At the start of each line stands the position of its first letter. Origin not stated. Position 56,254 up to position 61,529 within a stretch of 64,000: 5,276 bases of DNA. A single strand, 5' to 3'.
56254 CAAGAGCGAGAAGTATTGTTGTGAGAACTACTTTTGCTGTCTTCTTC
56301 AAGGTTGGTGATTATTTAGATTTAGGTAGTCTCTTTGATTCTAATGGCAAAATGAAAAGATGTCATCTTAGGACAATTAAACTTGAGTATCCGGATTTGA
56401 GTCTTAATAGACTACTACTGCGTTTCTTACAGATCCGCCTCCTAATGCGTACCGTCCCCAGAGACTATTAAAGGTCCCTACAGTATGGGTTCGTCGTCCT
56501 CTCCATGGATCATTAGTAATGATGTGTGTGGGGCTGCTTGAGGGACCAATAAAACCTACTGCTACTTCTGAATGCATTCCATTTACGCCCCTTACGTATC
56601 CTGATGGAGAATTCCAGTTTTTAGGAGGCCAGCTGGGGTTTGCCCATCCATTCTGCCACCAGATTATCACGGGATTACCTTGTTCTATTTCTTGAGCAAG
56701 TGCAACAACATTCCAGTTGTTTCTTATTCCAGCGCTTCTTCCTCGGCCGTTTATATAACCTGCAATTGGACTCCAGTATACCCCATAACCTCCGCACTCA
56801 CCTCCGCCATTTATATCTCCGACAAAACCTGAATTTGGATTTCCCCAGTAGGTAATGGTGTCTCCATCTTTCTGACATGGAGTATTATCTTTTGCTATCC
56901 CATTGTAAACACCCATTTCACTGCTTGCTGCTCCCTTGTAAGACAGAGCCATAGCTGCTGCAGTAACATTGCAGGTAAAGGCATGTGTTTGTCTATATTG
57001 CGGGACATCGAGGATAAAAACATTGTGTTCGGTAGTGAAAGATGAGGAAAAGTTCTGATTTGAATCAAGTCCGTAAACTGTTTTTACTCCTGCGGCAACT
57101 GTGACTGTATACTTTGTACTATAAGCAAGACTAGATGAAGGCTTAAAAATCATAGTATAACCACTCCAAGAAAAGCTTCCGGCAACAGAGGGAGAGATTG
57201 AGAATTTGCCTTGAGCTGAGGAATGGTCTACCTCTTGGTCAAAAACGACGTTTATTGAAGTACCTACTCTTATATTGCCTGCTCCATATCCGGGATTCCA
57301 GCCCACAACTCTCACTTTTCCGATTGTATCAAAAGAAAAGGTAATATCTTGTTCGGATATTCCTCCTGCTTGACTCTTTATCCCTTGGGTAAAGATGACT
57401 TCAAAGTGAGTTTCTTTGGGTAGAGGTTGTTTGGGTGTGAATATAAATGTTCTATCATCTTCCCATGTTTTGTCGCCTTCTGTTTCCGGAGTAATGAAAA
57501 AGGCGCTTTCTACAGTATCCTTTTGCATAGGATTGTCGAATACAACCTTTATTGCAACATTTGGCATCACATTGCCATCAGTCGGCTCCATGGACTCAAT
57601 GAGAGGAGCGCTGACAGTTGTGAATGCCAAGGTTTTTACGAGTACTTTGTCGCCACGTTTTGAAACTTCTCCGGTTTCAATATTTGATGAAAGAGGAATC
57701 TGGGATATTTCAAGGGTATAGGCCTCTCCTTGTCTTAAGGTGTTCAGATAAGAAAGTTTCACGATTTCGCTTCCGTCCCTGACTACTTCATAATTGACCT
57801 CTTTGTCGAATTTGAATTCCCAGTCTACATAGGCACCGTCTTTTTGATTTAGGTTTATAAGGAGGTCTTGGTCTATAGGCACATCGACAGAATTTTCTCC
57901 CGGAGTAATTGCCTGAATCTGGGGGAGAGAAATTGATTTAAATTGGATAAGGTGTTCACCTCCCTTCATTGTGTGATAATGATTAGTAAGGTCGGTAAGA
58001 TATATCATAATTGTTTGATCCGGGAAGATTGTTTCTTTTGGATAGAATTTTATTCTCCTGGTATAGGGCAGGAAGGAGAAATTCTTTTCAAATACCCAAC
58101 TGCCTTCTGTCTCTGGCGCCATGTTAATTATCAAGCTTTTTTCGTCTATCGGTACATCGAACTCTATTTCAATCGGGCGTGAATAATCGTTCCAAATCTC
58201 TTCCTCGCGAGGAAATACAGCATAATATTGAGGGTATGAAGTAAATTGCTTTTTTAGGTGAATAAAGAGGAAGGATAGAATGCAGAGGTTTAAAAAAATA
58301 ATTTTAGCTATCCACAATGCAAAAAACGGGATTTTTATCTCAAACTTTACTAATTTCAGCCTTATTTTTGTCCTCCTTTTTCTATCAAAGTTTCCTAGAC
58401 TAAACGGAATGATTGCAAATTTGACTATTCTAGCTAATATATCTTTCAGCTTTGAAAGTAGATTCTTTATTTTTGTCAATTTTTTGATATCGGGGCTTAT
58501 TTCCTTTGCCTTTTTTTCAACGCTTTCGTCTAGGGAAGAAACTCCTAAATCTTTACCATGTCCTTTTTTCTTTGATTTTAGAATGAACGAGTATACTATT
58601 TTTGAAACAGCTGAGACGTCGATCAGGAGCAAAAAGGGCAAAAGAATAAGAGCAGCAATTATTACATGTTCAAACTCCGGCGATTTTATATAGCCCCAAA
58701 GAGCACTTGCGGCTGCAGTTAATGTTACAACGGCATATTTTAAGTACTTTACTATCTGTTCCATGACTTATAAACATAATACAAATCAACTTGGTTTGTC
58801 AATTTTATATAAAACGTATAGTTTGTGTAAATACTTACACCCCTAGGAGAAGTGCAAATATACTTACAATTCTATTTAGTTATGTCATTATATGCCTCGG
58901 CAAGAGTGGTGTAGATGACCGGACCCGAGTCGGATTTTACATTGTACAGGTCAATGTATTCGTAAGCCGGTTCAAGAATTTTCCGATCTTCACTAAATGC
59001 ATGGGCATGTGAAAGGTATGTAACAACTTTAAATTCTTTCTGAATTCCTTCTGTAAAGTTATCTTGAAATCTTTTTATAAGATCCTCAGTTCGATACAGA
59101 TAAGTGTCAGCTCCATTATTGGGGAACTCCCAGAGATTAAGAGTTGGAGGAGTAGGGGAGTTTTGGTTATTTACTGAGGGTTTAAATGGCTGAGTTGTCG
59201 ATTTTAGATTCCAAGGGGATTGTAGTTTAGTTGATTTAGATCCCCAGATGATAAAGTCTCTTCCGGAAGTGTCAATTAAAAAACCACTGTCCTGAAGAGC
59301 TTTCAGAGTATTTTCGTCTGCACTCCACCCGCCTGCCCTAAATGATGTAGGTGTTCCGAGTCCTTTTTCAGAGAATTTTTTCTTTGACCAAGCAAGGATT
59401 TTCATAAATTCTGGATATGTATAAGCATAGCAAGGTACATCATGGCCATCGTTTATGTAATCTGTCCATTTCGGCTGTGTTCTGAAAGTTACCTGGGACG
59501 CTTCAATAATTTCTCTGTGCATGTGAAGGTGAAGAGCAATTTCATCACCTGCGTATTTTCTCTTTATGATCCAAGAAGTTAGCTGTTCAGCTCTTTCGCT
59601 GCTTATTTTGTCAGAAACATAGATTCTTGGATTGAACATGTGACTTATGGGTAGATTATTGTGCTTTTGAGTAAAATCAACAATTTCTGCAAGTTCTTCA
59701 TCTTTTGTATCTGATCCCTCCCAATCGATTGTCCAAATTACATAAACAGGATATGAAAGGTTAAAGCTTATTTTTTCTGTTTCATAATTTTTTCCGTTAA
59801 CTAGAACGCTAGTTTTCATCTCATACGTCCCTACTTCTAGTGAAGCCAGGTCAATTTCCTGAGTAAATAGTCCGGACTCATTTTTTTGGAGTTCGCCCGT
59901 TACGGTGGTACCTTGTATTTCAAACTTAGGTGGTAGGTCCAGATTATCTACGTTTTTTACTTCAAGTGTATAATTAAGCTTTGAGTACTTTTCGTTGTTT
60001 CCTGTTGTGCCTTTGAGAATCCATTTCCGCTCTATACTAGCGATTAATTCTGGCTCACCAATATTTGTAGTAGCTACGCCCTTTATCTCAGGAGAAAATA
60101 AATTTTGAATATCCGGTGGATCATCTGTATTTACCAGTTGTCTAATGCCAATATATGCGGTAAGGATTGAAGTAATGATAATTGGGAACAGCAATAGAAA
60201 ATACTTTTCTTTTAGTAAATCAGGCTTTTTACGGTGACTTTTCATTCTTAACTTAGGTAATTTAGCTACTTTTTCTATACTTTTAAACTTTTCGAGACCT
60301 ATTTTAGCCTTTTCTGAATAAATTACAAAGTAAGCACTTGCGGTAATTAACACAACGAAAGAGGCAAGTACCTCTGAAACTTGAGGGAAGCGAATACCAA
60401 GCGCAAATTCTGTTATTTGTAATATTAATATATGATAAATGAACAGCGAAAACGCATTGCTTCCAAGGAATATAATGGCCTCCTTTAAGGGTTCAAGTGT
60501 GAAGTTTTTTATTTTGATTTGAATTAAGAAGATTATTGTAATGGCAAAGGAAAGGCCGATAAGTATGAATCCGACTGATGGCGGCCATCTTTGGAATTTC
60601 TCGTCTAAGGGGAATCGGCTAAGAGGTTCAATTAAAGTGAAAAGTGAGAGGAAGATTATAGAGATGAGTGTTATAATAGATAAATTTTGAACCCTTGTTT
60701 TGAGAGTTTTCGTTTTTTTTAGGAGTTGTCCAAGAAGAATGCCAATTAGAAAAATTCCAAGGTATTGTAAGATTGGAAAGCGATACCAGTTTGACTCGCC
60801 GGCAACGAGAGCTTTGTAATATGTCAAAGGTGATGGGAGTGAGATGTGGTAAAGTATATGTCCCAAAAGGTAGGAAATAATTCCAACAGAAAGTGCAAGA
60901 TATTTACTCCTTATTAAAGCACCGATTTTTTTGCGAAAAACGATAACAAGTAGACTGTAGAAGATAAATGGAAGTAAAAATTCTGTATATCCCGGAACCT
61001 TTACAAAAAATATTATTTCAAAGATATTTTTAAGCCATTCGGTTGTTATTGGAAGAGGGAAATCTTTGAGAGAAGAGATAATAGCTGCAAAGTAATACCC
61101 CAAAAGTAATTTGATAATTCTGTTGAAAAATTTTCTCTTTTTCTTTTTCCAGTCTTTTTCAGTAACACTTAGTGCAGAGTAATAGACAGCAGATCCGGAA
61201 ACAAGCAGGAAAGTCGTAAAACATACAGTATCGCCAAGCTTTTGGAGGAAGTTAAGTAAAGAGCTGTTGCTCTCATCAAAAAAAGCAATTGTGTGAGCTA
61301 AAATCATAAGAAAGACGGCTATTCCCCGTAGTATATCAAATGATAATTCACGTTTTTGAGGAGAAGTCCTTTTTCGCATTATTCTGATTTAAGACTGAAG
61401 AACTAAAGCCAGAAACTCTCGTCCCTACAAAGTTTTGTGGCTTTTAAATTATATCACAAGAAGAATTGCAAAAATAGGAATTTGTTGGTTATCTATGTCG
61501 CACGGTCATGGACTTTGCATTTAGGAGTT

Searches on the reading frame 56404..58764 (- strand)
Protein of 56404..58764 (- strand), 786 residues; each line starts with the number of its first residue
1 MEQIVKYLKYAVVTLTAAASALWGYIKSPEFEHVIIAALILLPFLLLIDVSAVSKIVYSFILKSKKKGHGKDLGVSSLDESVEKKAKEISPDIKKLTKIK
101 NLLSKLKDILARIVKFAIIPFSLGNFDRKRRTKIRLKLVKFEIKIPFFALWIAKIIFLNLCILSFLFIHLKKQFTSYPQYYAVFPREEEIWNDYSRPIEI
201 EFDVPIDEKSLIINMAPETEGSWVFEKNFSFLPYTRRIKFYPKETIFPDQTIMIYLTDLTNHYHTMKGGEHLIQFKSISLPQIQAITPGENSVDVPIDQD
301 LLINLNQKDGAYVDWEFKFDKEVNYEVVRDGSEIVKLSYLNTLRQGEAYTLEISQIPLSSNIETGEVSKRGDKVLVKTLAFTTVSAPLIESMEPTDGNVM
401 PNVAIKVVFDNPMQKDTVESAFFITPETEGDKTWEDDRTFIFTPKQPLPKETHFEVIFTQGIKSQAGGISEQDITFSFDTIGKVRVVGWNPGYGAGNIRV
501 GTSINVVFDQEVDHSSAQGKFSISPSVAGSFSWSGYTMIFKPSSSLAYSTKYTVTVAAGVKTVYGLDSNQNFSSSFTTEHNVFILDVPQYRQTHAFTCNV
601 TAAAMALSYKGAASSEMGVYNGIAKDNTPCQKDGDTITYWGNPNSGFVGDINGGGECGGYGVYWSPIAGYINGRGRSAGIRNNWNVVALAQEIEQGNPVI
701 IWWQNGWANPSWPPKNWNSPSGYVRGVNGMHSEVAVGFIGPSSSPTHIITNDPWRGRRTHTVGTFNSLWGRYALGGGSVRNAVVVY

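Call 57: search_protein_families(library=pfam, proteins=[window:56404-58764:-], max_evalue=0.0001)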
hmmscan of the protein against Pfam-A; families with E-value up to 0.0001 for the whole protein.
window:56404-58764:- (786 aa): 3 families
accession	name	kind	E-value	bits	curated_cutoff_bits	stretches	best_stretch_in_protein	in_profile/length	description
PF13205.12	Big_5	-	4.1e-34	117.9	23.6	2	485-578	6-105/105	Bacterial Ig-like domain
PF13529.12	Peptidase_C39_2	-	1.1e-17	65.4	24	1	585-754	1-143/143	Peptidase_C39 like family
PF17964.7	Big_10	-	8.3e-05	23.3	22.9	0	371-456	65-156/164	Bacterial Ig domain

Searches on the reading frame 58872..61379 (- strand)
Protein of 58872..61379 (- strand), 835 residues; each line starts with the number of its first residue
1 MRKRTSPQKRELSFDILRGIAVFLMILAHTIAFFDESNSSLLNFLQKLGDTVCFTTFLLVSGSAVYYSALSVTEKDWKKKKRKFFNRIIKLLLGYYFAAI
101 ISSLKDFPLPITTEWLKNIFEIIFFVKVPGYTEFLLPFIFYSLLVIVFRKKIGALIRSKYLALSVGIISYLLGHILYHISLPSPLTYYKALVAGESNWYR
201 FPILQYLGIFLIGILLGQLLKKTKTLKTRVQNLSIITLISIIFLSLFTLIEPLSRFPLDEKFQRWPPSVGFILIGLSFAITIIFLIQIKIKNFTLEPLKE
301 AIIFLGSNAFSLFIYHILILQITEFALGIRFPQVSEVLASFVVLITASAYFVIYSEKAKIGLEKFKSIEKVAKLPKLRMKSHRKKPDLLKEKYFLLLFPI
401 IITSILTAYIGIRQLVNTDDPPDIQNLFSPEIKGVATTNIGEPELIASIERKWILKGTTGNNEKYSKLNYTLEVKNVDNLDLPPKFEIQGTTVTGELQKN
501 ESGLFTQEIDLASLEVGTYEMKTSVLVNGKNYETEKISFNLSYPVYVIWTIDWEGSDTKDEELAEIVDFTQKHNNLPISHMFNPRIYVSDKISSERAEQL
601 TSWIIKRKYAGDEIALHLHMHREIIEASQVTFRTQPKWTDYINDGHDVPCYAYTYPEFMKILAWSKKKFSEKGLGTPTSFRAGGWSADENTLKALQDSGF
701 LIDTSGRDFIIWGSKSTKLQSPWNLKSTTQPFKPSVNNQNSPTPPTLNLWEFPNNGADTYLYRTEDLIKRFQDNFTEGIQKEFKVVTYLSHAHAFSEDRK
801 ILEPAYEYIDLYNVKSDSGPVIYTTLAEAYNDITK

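Call 57: search_protein_families(library=pfam, proteins=[window:58872-61379:-], max_evalue=0.0001)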
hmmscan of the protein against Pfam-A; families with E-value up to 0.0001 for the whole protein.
window:58872-61379:- (835 aa): 3 families
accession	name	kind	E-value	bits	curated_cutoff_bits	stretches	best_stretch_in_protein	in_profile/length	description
PF01757.29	Acyl_transf_3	-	1.8e-18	67.1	31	1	13-350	3-323/326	Acyltransferase domain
PF07786.18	HGSNAT_cat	-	7.9e-09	35.8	22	1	12-234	3-198/222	Heparan-alpha-glucosaminide N-acetyltransferase, catalytic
PF10096.14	DUF2334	-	2.1e-07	31.2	26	1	560-704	15-144/203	Uncharacterized protein conserved in bacteria (DUF2334)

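Call 69: find_encoding_contigs(protein=window:58872-61379:-, flank=10000, max_places=1)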
Protein window:58872-61379:- (835 aa): 1 contig read that carries it; 1 place shown.
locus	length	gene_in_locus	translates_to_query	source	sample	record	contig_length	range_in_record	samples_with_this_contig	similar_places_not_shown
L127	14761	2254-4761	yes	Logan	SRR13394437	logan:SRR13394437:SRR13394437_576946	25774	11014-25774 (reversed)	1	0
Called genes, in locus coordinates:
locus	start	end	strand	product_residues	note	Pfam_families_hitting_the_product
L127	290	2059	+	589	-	PF10096:DUF2334 (weak)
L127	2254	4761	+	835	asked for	PF01757:Acyl_transf_3, PF07786:HGSNAT_cat, PF10096:DUF2334 (weak)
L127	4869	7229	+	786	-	PF13205:Big_5, PF13529:Peptidase_C39_2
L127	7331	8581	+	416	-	PF02366:PMT, PF13231:PMT_2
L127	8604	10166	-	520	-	-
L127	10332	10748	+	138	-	-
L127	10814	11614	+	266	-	PF06182:ABC2_membrane_6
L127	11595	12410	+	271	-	PF06182:ABC2_membrane_6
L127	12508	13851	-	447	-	PF24517:CBM96, PF00041:fn3 (faint)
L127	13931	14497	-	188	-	PF20221:DUF6580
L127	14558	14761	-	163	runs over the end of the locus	PF14478:DUF4430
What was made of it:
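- Tried and rejected: The right-hand look-up returned a shorter assembly that ends inside the window (call 69).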
